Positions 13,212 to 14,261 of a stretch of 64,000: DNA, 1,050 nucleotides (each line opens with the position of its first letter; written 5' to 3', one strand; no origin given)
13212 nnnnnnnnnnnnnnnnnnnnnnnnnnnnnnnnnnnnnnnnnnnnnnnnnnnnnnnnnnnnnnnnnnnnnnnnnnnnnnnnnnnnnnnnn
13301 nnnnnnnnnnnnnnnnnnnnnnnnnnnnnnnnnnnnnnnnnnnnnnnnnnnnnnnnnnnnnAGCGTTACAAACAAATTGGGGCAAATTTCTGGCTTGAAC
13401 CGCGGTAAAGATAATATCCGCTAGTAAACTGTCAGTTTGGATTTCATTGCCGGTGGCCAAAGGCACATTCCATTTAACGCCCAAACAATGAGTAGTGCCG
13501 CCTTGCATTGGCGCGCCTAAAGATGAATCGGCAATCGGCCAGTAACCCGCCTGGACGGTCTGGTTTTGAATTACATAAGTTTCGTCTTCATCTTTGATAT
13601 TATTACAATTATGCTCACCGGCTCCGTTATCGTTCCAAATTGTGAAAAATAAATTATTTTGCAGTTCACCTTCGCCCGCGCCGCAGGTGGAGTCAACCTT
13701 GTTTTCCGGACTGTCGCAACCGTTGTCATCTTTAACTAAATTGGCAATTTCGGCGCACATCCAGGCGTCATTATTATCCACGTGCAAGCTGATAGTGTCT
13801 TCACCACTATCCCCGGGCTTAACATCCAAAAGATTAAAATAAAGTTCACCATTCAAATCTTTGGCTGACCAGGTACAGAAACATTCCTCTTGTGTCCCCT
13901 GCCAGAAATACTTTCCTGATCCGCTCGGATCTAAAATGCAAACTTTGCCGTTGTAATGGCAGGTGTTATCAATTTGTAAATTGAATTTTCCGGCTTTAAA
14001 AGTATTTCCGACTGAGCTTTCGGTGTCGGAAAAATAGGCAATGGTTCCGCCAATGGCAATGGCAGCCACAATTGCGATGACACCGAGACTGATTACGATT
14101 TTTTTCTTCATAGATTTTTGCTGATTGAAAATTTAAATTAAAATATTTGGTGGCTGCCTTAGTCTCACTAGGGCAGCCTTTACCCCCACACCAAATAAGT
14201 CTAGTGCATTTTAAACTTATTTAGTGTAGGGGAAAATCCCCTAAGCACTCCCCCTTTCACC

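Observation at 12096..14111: TasA-like domain fused to a 400-aa Cys-rich MopE-type repeat array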

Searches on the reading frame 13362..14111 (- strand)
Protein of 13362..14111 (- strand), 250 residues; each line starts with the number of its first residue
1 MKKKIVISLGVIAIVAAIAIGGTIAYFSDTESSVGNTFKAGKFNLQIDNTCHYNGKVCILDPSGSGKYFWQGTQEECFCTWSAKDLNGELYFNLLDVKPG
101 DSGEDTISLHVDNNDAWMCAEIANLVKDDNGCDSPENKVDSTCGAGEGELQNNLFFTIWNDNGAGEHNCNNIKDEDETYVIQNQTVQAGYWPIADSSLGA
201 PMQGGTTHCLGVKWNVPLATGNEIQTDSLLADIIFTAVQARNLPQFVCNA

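Call 16: find_homologous_proteins(query=window:13362-14111:-, max_evalue=0.001)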
Query window:13362-14111:- (250 aa): 485 proteins with E <= 0.001 among 1113 candidates; the best 120 are listed.
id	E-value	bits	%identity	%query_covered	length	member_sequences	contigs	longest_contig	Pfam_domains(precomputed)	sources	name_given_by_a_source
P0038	4.5e-107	376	67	99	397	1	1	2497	PF11617.14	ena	-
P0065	2.2e-103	363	58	100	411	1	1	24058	PF12389.14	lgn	-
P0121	1.6e-91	325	52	99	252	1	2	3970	PF12389.14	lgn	-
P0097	4.8e-84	300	59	99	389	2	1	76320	PF11617.14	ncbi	ncbi:MAG: SipW-dependent-type signal peptide-containing protein [Patescibacteria group bacterium]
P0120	9.3e-81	289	56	99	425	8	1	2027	PF12389.14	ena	-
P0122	1.4e-80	289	56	98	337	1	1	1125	PF12389.14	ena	-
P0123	3.4e-78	281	53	99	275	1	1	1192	PF12389.14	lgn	-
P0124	9.7e-78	279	55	94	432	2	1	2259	PF00092.35,PF13519.13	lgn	-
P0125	3.5e-75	271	52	99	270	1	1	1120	PF12389.14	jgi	jgi:predicted ribosomally synthesized peptide with SipW-like signal peptide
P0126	5.5e-74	267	52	100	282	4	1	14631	PF12389.14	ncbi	ncbi:hypothetical protein COV27_01425, partial [candidate division WWE3 bacterium CG10_big_fil_rev_8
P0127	1.0e-72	263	44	96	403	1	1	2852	PF11617.14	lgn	-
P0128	2.0e-69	252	49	99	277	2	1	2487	PF12389.14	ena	-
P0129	2.2e-69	252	50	100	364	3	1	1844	PF12389.14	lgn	-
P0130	2.2e-69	252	57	90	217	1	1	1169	PF12389.14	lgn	-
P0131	2.5e-69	252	50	99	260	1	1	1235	PF12389.14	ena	-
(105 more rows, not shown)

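Call 19: search_solved_structures(query=A2, max_evalue=10, show_alignments=3)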
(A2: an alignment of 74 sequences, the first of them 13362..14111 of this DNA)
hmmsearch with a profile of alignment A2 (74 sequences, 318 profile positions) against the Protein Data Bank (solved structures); distinct sequences matched with E-value up to 10: 0.

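Call 22: predict_structure(alignment_id=A2)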
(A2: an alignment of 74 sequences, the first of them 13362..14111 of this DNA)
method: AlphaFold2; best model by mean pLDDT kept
length: 250 residues; sequences in the alignment: 74
mean_pLDDT: 85.1   pTM: 0.76
mean pLDDT of the five models: 85.1, 85.1, 84.2, 84.1, 82.9
residues with pLDDT >= 90: 165; 70-90: 39; 50-70: 30; < 50: 16
segments of 3 or more residues with pLDDT < 50: 22-34
pLDDT, mean of each block of 10 residues (from residue 1): 60 62 42 44 87 94 94 94 92 90 96 94 87 74 74 96 94 95 95 95 96 97 89 94 93
secondary structure, 60 per line:
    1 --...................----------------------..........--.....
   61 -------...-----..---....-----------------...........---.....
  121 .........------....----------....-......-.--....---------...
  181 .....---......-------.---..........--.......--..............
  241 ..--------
elements in order: H3-21 E44-53 E56-60 E68-70 E81-84 E102-112 E116-129 H136-139 H150-153 E155-160 E178-185 E189-194 E206-215 H218-224 E227-239

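Call 26: fold_search(model_id=the predicted structure, library=pdb)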
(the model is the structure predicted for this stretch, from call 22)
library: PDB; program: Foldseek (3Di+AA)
matches with E <= 10: 1012; with E <= 0.001: 2
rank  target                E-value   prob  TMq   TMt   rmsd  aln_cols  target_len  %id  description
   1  7ueg_A                2.3e-04  0.99  0.25  0.31  13.0       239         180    8  Cryo-EM of bundling pili from Pyrobaculum calidifontis (released 2022-06-29)
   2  8aur_A                5.5e-04  1.00  0.39  0.41   8.1       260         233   13  Cryo-EM structure of a TasA fibre (released 2022-11-30)
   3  8k2g_A                6.6e-03  0.80  0.24  0.13  13.3       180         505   12  Crystal structure of Group 1 Oligosaccharide-releasing beta-N-acetylgalactosaminidase NgaCa from Cohnella abietis, apo (released 2024-04-24)
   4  6j0n_J                6.6e-03  0.75  0.26  0.13  12.9       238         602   10  Cryo-EM Structure of an Extracellular Contractile Injection System, baseplate in extended state, refined in C6 symmetr (released 2019-04-10)
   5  4b5z                  1.6e-02  0.82  0.23  0.20  12.0       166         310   10  Structure of the apo-rFnBPA(189-505) from Staphylococcus aureus (released 2013-10-09)
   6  3hrz_C                2.8e-02  0.30  0.21  0.15  24.6       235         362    8  Cobra Venom Factor (CVF) in complex with human factor B (released 2009-07-07)
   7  3l81_A                3.5e-02  0.16  0.17  0.17  21.4       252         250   13  Crystal structure of adaptor protein complex 4 (AP-4) mu4 subunit C-terminal domain, in complex with a sorting peptide (released 2010-06-02)
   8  8k2l                  4.4e-02  0.33  0.21  0.11  12.7       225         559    8  Crystal structure of Group 4 Monosaccharide-releasing beta-N-acetylgalactosaminidase NgaP2 from Paenibacillus sp. TS12,  (released 2024-04-24)
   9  8k2m                  4.4e-02  0.30  0.21  0.12  12.4       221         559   10  Crystal structure of Group 4 Monosaccharide-releasing beta-N-acetylgalactosaminidase NgaP2 from Paenibacillus sp. TS12 i (released 2024-04-24)
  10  4y2n_C                4.9e-02  0.75  0.27  0.41  14.4       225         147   10  Structure of CFA/I pili major subunit CfaB trimer (released 2016-08-10)
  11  7fe0_A                5.1e-02  0.84  0.26  0.33   7.5       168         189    9  AvmM Catalyzes Macrocyclization in Alchivemycin A Biosynthesis (released 2021-09-01)
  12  9ifr                  5.4e-02  0.90  0.25  0.43   4.8       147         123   13  CLIPPER domain from the Gram-negative fibrillar adhesin "B9T28_05395 (released 2025-11-26)
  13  6cd2_B                5.4e-02  0.16  0.20  0.17  27.3       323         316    9  Crystal structure of the PapC usher bound to the chaperone-adhesin PapD-PapG (released 2018-10-03)
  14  7fe5_A                5.7e-02  0.85  0.27  0.34   7.3       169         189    8  AvmM Catalyzes Macrocyclization in Alchivemycin A Biosynthesis (released 2021-09-01)
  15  4g1e_A                5.7e-02  0.16  0.18  0.05  18.6       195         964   10  Crystal structure of integrin alpha V beta 3 with coil-coiled tag. (released 2012-12-12)
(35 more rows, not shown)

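Call 58: search_protein_representatives(alignment_id=A2)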
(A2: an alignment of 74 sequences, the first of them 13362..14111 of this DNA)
Query: 74 sequences, 318 profile positions. Proteins with E-value up to 0.001 (for the whole library): 6543; up to 1e-10: 3231; up to 1e-30: 1234. The best 150 are listed.
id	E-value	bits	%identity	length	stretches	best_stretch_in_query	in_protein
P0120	1.1e-119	415.8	-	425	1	10-282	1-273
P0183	3.0e-110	384.9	-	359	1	10-270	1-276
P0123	3.0e-110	384.9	-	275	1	10-260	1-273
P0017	3.0e-110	384.8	-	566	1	10-270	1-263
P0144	4.4e-110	384.3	-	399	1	10-276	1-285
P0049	6.9e-109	380.4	-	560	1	10-267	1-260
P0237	3.2e-108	378.2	-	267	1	6-261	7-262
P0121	3.9e-108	377.9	-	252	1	10-262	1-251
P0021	8.8e-108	376.7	-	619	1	10-281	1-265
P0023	1.1e-107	376.5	-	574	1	10-267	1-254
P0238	2.3e-107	375.4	-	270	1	10-261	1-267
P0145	2.9e-107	375.0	-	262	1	10-261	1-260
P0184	1.1e-106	373.1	-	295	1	10-263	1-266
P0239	1.0e-105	369.9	-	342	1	10-266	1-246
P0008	3.3e-105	368.3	-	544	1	11-267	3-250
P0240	3.8e-105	368.1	-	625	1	10-265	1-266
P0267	9.0e-94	330.7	-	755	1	10-264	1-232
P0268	1.1e-93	330.4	-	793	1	10-267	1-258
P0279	2.8e-91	322.5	-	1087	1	10-275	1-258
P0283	1.2e-90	320.5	-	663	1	10-264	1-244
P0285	1.6e-90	320.0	-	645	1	10-300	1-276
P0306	5.2e-88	311.8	-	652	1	10-264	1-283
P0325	1.2e-85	304.1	-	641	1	12-276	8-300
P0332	2.6e-85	302.9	-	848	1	27-268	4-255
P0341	1.4e-84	300.5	-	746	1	27-269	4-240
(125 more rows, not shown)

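Call 60: search_protein_families(library=pfam, proteins=[P0279, P0332, P0268, P0267, P0341, P0283, P0306, P0285, P0325, P0240], max_evalue=0.001)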
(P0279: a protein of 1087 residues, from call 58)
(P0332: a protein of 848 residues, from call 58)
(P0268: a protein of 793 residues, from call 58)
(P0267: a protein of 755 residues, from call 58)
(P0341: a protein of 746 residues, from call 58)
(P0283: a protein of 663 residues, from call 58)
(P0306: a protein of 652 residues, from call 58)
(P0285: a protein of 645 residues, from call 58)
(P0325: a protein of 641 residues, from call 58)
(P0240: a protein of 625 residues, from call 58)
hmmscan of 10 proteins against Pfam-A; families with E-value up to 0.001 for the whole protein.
P0279 (1087 aa): 3 families
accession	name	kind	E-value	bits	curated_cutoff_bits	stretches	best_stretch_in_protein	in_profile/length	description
PF18911.6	PKD_4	-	1.2e-09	38.5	27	1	752-832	7-79/85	PKD domain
PF00801.26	PKD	-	8.7e-06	26.1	23.5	1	756-831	7-75/80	PKD domain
PF12389.13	Peptidase_M73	-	0.00047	20.5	22.5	0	3-51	4-51/196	Camelysin metallo-endopeptidase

P0332 (848 aa): 3 families
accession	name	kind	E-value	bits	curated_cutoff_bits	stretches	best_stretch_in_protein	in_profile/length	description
PF00092.34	VWA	-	1e-18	68.6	23.8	1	429-601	1-169/174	von Willebrand factor type A domain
PF19403.5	SpaA_2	-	3e-17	63.4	25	2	335-418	1-96/96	Prealbumin-like fold domain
PF13519.12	VWA_2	-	1.8e-09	38.6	27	1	430-537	1-106/107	von Willebrand factor type A domain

P0268 (793 aa): 4 families
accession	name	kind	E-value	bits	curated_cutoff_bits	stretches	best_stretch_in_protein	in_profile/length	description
PF00092.34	VWA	-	5.3e-19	69.5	23.8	1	356-529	1-169/174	von Willebrand factor type A domain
PF19403.5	SpaA_2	-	6.3e-13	49.6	25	2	544-623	4-96/96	Prealbumin-like fold domain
PF13519.12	VWA_2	-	7.6e-09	36.6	27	1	357-465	1-106/107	von Willebrand factor type A domain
PF12389.13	Peptidase_M73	-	0.00031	21.1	22.5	0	13-48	16-50/196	Camelysin metallo-endopeptidase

P0267 (755 aa): 5 families
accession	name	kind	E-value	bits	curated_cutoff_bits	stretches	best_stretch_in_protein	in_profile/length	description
PF00092.34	VWA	-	1.4e-20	74.6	23.8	1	312-493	1-173/174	von Willebrand factor type A domain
PF13519.12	VWA_2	-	5.7e-11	43.4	27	1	313-421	1-107/107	von Willebrand factor type A domain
PF13948.11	DUF4215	-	5.9e-10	39.7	27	0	274-304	18-47/47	Domain of unknown function (DUF4215)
PF19403.5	SpaA_2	-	3.2e-09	37.7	25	1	506-586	4-96/96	Prealbumin-like fold domain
PF12389.13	Peptidase_M73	-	0.00011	22.6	22.5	0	12-88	13-67/196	Camelysin metallo-endopeptidase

P0341 (746 aa): 1 family
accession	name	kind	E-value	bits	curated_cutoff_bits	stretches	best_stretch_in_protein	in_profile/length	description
PF19403.5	SpaA_2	-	6.3e-35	120.1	25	4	316-399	1-96/96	Prealbumin-like fold domain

P0283 (663 aa): 3 families
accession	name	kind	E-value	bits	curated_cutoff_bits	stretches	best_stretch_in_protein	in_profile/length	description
PF00092.34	VWA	-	6.7e-23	82.2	23.8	1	236-412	1-173/174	von Willebrand factor type A domain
PF13519.12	VWA_2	-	5.5e-11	43.5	27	1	237-344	1-106/107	von Willebrand factor type A domain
PF19403.5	SpaA_2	-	4.3e-05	24.4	25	1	425-504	4-96/96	Prealbumin-like fold domain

P0306 (652 aa): 2 families
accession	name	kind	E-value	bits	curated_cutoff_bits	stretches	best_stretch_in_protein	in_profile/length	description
PF13948.11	DUF4215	-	1e-12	48.6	27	1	346-382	15-47/47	Domain of unknown function (DUF4215)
PF12389.13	Peptidase_M73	-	1.3e-05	25.6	22.5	1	6-51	6-51/196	Camelysin metallo-endopeptidase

P0285 (645 aa): 1 family
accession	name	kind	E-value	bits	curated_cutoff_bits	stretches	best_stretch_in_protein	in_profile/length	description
PF12389.13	Peptidase_M73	-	4e-06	27.2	22.5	1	2-50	3-50/196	Camelysin metallo-endopeptidase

P0325 (641 aa): 1 family
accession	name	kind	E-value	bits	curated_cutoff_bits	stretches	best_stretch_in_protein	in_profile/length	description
PF12389.13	Peptidase_M73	-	1.6e-06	28.5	22.5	1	9-55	5-50/196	Camelysin metallo-endopeptidase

P0240 (625 aa): 4 families
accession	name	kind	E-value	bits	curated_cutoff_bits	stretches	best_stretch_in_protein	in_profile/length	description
PF00092.34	VWA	-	2.6e-18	67.3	23.8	1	445-615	1-169/174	von Willebrand factor type A domain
PF19403.5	SpaA_2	-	1.8e-10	41.7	25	1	268-346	4-81/96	Prealbumin-like fold domain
PF13519.12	VWA_2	-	1.4e-08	35.8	27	1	446-553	1-106/107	von Willebrand factor type A domain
PF12389.13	Peptidase_M73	-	4.7e-06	27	22.5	1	8-49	8-50/196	Camelysin metallo-endopeptidase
